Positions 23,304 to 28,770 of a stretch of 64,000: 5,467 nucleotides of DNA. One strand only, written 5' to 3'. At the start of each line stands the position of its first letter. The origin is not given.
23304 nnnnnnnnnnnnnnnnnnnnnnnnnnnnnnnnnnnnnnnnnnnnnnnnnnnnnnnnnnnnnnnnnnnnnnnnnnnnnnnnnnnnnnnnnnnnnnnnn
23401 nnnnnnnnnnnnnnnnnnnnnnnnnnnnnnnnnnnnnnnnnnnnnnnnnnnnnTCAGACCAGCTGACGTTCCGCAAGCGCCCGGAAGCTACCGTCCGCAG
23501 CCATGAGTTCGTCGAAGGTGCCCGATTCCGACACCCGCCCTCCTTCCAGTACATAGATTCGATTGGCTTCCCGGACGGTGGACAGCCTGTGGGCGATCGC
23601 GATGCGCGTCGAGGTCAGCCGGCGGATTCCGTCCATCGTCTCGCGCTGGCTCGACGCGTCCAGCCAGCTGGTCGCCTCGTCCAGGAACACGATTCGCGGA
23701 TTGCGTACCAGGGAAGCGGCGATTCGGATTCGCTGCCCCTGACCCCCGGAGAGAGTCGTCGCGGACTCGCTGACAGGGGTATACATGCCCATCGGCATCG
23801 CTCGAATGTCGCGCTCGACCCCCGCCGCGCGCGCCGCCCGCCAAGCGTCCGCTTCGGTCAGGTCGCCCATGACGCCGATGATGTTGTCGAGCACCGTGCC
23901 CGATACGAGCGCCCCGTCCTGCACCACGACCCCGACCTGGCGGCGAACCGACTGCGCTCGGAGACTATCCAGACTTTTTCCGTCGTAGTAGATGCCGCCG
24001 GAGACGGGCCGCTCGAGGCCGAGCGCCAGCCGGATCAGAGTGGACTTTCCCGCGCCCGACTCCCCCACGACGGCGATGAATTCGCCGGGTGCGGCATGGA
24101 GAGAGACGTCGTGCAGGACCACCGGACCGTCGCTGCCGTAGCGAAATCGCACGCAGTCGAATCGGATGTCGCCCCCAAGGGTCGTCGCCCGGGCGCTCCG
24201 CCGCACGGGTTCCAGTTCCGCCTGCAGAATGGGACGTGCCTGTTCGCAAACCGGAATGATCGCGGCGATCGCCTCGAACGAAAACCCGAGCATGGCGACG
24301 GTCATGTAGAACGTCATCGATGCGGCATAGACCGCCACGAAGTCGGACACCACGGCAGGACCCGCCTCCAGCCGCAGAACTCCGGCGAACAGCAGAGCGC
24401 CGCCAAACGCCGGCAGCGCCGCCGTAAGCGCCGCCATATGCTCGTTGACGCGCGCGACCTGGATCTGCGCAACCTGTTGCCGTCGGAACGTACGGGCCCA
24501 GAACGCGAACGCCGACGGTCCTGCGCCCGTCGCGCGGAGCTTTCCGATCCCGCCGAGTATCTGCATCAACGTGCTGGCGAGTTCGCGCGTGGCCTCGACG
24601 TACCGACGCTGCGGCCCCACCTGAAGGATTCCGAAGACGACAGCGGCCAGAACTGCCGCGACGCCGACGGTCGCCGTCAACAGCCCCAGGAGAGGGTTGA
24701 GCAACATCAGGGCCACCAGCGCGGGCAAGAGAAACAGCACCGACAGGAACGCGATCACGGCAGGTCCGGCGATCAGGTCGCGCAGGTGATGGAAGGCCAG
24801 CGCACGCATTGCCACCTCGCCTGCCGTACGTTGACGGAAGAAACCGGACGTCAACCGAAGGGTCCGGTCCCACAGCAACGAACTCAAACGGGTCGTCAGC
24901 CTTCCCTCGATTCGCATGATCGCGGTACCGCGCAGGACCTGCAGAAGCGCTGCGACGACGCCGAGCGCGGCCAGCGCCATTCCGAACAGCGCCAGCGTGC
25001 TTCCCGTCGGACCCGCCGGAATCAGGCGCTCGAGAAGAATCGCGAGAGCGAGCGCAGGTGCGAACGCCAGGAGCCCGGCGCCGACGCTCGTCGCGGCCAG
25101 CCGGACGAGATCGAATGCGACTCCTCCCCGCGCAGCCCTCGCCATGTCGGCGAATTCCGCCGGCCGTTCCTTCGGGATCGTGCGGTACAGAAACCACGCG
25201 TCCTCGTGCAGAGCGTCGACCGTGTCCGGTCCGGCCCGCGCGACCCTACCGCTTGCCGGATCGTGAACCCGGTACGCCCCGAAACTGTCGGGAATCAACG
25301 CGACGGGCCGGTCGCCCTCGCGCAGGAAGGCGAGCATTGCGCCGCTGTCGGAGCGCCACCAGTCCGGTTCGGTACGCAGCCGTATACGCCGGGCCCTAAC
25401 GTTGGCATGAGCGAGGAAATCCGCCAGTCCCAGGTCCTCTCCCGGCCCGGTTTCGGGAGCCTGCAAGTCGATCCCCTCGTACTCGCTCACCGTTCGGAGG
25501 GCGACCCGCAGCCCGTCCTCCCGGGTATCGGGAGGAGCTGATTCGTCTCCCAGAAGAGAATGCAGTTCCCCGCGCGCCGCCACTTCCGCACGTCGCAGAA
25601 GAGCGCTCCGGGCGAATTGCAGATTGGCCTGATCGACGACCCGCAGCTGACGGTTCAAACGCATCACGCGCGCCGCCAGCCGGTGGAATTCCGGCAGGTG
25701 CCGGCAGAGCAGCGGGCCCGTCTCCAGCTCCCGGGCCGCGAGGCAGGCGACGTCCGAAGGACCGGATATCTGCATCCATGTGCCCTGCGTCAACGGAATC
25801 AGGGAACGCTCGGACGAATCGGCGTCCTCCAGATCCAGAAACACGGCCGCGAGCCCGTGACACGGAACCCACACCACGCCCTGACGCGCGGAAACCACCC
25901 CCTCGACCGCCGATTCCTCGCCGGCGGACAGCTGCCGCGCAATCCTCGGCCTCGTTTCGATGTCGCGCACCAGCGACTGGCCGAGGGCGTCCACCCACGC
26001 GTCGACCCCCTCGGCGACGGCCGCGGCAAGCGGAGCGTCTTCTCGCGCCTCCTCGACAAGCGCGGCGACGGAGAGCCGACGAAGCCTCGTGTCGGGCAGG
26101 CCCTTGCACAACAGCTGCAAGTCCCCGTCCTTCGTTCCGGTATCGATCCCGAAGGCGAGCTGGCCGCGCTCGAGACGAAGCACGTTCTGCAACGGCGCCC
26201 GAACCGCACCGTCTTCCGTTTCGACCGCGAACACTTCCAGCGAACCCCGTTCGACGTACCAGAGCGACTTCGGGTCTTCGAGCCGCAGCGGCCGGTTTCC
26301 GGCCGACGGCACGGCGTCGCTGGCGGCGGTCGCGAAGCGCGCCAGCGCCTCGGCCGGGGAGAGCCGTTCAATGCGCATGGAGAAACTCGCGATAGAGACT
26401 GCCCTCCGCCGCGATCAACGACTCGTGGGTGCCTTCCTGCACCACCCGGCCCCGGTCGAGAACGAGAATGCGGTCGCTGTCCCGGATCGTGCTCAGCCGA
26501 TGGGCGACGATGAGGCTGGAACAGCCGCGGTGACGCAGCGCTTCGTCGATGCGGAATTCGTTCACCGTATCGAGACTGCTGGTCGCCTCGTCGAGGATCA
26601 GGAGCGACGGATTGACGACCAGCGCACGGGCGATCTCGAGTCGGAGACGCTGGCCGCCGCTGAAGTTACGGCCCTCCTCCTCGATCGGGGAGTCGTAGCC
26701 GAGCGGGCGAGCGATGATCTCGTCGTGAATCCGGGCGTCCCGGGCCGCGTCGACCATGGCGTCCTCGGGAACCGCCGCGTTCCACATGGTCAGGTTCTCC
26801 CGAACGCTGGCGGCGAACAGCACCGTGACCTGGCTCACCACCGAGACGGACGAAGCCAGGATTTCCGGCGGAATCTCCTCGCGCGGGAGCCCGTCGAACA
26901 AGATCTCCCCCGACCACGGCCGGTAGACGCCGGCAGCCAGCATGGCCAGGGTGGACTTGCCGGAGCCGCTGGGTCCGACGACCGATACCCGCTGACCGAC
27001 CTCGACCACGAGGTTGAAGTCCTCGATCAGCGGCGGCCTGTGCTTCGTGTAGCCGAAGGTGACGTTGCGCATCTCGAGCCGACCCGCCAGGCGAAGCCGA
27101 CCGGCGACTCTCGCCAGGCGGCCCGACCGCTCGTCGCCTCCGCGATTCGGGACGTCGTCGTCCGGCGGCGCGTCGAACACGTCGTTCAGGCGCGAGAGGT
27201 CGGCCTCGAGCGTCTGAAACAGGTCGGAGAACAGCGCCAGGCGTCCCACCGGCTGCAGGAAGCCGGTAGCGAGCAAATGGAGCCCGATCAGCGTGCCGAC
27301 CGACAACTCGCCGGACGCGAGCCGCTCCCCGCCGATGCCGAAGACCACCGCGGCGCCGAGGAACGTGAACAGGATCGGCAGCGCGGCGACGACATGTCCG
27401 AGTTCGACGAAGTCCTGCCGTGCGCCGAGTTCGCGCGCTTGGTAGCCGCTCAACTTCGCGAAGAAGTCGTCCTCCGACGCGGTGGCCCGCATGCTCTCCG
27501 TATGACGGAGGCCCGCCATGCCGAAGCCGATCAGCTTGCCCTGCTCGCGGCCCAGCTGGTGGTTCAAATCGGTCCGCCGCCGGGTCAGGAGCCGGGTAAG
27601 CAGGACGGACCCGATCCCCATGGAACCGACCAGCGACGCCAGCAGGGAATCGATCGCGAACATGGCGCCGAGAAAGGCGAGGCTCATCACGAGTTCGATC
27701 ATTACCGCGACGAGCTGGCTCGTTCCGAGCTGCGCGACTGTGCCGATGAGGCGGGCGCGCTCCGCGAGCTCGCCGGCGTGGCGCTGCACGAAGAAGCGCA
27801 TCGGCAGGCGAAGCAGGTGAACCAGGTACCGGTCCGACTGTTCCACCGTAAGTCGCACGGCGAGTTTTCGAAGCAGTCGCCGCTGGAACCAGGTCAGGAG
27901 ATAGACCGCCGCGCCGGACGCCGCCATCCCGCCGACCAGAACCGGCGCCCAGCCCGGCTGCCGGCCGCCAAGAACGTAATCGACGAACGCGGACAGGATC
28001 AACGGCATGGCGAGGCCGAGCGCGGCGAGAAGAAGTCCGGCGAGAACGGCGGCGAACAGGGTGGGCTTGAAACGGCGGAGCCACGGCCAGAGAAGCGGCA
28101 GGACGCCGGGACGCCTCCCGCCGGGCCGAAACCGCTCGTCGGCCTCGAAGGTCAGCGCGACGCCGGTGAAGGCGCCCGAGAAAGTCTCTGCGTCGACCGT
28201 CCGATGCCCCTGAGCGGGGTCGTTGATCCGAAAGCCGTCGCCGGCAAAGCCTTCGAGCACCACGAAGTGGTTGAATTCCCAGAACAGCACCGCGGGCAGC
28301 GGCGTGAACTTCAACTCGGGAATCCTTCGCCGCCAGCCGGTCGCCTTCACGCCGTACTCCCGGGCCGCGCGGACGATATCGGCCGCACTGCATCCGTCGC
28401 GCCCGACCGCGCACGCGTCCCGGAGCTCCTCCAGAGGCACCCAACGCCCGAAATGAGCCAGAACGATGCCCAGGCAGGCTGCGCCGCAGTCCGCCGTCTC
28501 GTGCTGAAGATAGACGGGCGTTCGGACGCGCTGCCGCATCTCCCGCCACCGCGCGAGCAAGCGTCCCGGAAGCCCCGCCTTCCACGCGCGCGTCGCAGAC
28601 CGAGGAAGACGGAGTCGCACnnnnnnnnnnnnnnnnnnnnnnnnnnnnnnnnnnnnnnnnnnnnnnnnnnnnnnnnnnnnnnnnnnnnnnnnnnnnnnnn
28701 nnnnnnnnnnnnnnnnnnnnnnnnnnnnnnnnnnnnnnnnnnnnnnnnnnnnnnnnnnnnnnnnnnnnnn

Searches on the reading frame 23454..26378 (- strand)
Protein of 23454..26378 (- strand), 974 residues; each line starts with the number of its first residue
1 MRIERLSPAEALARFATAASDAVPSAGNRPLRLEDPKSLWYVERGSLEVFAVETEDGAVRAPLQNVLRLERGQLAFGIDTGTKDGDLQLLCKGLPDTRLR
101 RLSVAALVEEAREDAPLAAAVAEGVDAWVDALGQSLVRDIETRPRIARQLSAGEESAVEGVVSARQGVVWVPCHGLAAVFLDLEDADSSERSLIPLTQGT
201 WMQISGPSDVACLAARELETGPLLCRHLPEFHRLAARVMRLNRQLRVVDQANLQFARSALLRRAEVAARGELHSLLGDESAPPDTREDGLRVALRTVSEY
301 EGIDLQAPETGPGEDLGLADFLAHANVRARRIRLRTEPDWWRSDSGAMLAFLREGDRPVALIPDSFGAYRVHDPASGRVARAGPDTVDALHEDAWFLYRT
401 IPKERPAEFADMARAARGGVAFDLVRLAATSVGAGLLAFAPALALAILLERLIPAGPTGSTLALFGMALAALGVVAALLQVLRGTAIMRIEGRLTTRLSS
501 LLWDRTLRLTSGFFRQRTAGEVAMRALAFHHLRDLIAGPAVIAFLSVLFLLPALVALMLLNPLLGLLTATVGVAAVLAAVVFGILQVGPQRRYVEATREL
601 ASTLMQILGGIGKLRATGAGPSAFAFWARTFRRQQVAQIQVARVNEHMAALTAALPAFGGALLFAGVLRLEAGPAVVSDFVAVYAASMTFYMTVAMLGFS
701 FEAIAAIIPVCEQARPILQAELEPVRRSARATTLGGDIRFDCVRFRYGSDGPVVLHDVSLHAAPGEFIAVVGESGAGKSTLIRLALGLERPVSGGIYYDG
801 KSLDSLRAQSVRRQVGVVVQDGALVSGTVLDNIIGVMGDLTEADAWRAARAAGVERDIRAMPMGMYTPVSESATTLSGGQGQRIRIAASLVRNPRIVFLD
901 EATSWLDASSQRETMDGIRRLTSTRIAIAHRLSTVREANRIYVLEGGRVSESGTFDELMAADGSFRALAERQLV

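Call 10: search_protein_families(library=pfam, proteins=[window:23454-26378:-], max_evalue=0.01)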
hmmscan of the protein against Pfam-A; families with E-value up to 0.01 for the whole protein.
window:23454-26378:- (974 aa): 4 families
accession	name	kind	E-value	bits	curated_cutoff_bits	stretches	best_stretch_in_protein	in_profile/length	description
PF00005.33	ABC_tran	-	2e-29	103.4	25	1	755-904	1-137/137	ABC transporter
PF00664.28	ABC_membrane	-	2.8e-16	60.4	28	1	430-693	7-273/274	ABC transporter transmembrane region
PF13191.12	AAA_16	-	0.00012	23.1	32.6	1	764-911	24-149/167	AAA ATPase domain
PF13401.12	AAA_22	-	0.0048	17.7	27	0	766-789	6-29/130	AAA domain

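Call 11: search_protein_families(library=ncbifam, proteins=[window:23454-26378:-], max_evalue=0.01)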
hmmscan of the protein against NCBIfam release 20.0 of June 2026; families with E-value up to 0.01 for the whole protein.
window:23454-26378:- (974 aa): 186 families (the best 25 are shown)
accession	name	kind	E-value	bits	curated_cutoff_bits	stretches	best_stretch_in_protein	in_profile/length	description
TIGR03797.1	NHLM_micro_ABC2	equivalog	7e-195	649.4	709.4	1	288-973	2-686/686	NHLP bacteriocin export ABC transporter permease/ATPase subunit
TIGR03796.1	NHLM_micro_ABC1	equivalog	3.2e-86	290.1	853.3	1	463-968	196-708/710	NHLP family bacteriocin export ABC transporter peptidase/permease/ATPase subunit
TIGR01846.1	type_I_sec_HlyB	subfamily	8.2e-81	272.3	725.55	1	460-972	176-692/694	type I secretion system permease/ATPase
TIGR03375.1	type_I_sec_LssB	subfamily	7.7e-70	236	693.1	1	429-961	156-691/696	type I secretion system permease/ATPase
TIGR02203.1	MsbA_lipidA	equivalog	1.8e-65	221.5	602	1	445-970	33-567/572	lipid A export permease/ATP-binding protein MsbA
TIGR02204.1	MsbA_rel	hypoth_equivalog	7.2e-64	216.4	780.4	1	441-973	33-576/576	ABC transporter, permease/ATP-binding protein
NF045513.1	HepA_fam_ABC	equivalog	1.2e-58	199.1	725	1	485-965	117-602/610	heterocyst formation ABC transporter subunit HepA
TIGR00958.1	3a01208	subfamily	6e-57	193.4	874.6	1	731-968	472-710/711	antigen peptide transporter 2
NF010178.0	PRK13657.1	equivalog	4.2e-56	190.6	733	1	729-972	326-570/588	glucan ABC transporter ATP-binding protein/ permease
TIGR01193.1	bacteriocin_ABC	subfamily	5e-54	184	523.85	1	436-969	170-706/708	peptide cleavage/export ABC transporter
NF052233.1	CphA_assoc_ABC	equivalog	1.2e-51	176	880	1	440-972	203-743/766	cyanophycin metabolism-associated ABC transporter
TIGR02857.1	CydD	equivalog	1.1e-49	169.9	435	1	424-944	5-529/529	thiol reductant ABC exporter subunit CydD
TIGR01842.1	type_I_sec_PrtD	subfamily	3.8e-48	164.4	510.15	2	737-960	316-542/544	type I secretion system permease/ATPase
NF008379.0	PRK11174.1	equivalog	1.1e-47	163.1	684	1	431-971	31-583/588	heme ABC transporter permease/ATP-binding protein CydD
NF008381.0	PRK11176.1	equivalog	3e-46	158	867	1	680-972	284-579/582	lipid A ABC transporter ATP-binding protein/permease MsbA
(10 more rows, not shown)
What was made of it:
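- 23454..26378 (-): NHLP-type bacteriocin export ABC permease/ATPase without a peptidase domain (the ABC2 subunit). The best hit is TIGR03797 at 649.4 bits, below the equivalog cut-off of 709.4 (call 11).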

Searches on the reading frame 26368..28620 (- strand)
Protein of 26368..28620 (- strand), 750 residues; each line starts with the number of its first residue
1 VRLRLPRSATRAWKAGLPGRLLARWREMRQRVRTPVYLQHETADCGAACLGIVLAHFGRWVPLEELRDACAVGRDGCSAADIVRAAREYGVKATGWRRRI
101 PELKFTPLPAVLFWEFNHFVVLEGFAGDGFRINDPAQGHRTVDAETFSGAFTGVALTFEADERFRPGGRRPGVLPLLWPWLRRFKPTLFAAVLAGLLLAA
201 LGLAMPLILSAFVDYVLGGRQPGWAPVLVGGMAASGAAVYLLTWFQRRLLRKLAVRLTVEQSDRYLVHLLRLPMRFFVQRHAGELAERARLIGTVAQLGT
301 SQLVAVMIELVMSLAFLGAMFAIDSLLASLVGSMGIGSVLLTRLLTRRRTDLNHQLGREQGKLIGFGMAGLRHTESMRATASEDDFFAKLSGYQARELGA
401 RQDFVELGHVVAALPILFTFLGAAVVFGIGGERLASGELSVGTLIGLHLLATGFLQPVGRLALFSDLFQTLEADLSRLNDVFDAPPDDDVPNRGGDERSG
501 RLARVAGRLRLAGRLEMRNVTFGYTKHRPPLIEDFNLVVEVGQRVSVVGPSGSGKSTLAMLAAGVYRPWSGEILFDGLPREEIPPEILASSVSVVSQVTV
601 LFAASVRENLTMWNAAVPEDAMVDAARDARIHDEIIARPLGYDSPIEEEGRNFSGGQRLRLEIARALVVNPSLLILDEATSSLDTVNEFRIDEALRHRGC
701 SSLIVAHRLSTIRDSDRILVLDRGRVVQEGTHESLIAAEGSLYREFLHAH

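Call 10: search_protein_families(library=pfam, proteins=[window:26368-28620:-], max_evalue=0.01)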
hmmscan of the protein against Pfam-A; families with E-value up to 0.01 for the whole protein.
window:26368-28620:- (750 aa): 5 families
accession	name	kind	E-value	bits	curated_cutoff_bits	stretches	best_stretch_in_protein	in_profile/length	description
PF03412.21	Peptidase_C39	-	2.6e-31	108.6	22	1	34-160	2-130/133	Peptidase C39 family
PF00005.33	ABC_tran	-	6.7e-27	95.2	25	1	533-681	2-137/137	ABC transporter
PF00664.28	ABC_membrane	-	3.6e-16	60.1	28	1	188-458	1-274/274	ABC transporter transmembrane region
PF02463.25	SMC_N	-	0.00075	19.4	40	0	652-719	136-209/220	RecF/RecN/SMC N terminal domain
PF13529.12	Peptidase_C39_2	-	0.00095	20.2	24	0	35-136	4-143/143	Peptidase_C39 like family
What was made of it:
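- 26368..28620 (-): C39 peptidase / ABC exporter, the predicted leader-cleaving transporter. PF03412 scores 108.6 bits (call 10).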

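Call 11: search_protein_families(library=ncbifam, proteins=[window:26368-28620:-], max_evalue=0.01)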
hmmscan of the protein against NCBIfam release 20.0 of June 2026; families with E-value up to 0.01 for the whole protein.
window:26368-28620:- (750 aa): 187 families (the best 25 are shown)
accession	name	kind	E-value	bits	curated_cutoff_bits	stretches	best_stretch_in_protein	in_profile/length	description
TIGR03796.1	NHLM_micro_ABC1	equivalog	3.1e-251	835.6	853.3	1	33-746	1-708/710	NHLP family bacteriocin export ABC transporter peptidase/permease/ATPase subunit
TIGR01846.1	type_I_sec_HlyB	subfamily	2.3e-108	363.3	725.55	1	48-744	3-686/694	type I secretion system permease/ATPase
TIGR03375.1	type_I_sec_LssB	subfamily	1.6e-87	294.4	693.1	1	48-738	5-691/696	type I secretion system permease/ATPase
TIGR03797.1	NHLM_micro_ABC2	equivalog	9.6e-87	292.1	709.4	1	128-743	82-679/686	NHLP bacteriocin export ABC transporter permease/ATPase subunit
TIGR01193.1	bacteriocin_ABC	subfamily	2.9e-79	267.4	523.85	1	41-747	3-706/708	peptide cleavage/export ABC transporter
TIGR02203.1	MsbA_lipidA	equivalog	1.9e-77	261.1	602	1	177-741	5-561/572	lipid A export permease/ATP-binding protein MsbA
TIGR02204.1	MsbA_rel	hypoth_equivalog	3.9e-75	253.6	780.4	1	172-746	4-571/576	ABC transporter, permease/ATP-binding protein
NF010178.0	PRK13657.1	equivalog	2.2e-68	231.1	733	1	188-743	21-564/588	glucan ABC transporter ATP-binding protein/ permease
TIGR00958.1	3a01208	subfamily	6.3e-65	219.8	874.6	1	266-745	241-709/711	antigen peptide transporter 2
NF052233.1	CphA_assoc_ABC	equivalog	6e-62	210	880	1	199-745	202-739/766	cyanophycin metabolism-associated ABC transporter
NF045513.1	HepA_fam_ABC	equivalog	2.7e-60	204.5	725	1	511-744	370-604/610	heterocyst formation ABC transporter subunit HepA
NF008381.0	PRK11176.1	equivalog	7.5e-57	193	867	1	177-741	16-571/582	lipid A ABC transporter ATP-binding protein/permease MsbA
TIGR01192.1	chvA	subfamily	2.3e-54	185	585.4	1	184-743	17-564/585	glucan export ABC transporter ATP-binding protein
TIGR01842.1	type_I_sec_PrtD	subfamily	6.2e-54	183.5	510.15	1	182-737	2-542/544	type I secretion system permease/ATPase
NF008055.0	PRK10789.1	equivalog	3.2e-53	181.1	845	1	178-746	9-567/590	SmdA family multidrug ABC transporter permease/ATP-binding protein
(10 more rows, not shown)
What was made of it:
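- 26368..28620 (-): TIGR03796 scores 835.6 bits, just below the cut-off of 853.3 (call 11).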
